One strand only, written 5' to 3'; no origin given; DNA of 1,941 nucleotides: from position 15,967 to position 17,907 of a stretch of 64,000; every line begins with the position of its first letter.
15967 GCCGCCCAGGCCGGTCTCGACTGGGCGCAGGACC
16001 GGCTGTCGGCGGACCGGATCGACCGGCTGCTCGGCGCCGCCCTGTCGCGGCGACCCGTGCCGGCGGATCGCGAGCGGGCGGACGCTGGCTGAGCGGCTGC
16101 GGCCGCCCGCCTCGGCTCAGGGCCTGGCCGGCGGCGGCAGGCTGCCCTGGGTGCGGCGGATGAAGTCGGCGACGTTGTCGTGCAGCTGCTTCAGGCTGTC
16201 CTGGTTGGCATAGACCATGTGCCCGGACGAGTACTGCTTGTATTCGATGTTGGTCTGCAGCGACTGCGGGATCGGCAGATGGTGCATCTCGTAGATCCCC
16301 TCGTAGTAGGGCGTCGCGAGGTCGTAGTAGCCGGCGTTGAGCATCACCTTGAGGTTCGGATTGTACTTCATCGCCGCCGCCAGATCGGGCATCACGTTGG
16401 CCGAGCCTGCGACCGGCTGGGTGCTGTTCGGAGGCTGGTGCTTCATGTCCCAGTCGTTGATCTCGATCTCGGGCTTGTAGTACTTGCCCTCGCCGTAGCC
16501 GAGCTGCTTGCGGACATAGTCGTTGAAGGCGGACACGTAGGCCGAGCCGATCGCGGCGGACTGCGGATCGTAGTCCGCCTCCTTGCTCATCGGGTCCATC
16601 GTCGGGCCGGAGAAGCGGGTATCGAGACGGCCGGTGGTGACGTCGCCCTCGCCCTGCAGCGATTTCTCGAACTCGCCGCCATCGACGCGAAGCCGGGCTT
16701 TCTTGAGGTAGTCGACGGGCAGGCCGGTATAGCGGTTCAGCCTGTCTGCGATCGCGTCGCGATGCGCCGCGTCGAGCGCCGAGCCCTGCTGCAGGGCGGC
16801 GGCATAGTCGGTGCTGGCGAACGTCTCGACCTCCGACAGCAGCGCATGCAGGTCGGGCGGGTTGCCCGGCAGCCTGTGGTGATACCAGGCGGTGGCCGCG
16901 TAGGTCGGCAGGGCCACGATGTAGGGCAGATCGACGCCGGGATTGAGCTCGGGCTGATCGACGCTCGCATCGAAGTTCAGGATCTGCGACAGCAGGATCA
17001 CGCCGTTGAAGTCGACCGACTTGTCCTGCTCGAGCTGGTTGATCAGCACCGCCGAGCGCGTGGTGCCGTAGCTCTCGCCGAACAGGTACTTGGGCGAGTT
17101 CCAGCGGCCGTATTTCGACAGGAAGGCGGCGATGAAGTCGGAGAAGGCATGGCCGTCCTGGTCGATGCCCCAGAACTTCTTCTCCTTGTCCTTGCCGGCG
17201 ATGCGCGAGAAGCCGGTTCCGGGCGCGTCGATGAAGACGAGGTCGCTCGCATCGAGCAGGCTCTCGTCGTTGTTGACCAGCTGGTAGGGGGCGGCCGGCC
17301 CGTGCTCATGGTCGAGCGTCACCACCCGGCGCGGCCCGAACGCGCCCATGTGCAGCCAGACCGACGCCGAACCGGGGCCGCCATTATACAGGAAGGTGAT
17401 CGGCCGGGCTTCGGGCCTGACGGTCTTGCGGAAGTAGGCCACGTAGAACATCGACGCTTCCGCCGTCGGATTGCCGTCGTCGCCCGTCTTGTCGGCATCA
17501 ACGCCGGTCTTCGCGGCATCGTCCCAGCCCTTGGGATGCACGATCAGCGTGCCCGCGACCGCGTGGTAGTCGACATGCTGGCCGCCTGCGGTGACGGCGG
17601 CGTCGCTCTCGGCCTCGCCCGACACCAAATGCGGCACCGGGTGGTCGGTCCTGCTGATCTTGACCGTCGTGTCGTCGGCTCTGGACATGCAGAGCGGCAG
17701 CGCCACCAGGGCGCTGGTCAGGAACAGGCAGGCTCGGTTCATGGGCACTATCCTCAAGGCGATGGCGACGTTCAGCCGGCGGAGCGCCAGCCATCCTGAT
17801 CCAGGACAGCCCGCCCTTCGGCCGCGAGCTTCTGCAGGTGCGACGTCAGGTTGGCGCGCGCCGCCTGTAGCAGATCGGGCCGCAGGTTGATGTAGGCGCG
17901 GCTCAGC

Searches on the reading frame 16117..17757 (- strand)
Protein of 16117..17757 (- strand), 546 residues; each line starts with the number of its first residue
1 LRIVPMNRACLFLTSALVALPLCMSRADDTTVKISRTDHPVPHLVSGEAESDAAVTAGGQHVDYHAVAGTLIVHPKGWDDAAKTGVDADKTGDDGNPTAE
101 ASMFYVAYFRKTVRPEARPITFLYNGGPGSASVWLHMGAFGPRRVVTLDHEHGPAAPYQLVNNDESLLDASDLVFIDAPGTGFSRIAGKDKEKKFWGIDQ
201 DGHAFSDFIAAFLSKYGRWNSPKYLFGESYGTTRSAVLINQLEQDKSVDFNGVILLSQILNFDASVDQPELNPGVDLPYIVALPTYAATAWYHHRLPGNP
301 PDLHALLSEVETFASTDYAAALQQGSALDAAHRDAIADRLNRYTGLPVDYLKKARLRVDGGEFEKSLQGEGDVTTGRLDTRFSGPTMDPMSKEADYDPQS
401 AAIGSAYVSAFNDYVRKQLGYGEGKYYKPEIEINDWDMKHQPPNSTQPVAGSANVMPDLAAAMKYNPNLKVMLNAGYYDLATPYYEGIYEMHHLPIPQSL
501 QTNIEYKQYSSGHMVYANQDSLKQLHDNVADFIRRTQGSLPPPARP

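Call 3: search_protein_families(library=pfam, proteins=[window:16117-17757:-], max_evalue=0.1)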
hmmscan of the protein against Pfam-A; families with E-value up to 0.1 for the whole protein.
window:16117-17757:- (546 aa): 2 families
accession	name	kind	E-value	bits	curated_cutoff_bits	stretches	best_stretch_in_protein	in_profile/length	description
PF00450.28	Peptidase_S10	-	1.1e-14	55.1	21.9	1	98-260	21-181/420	Serine carboxypeptidase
PF07732.21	Cu-oxidase_3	-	0.04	14.4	21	0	238-295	41-99/119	Multicopper oxidase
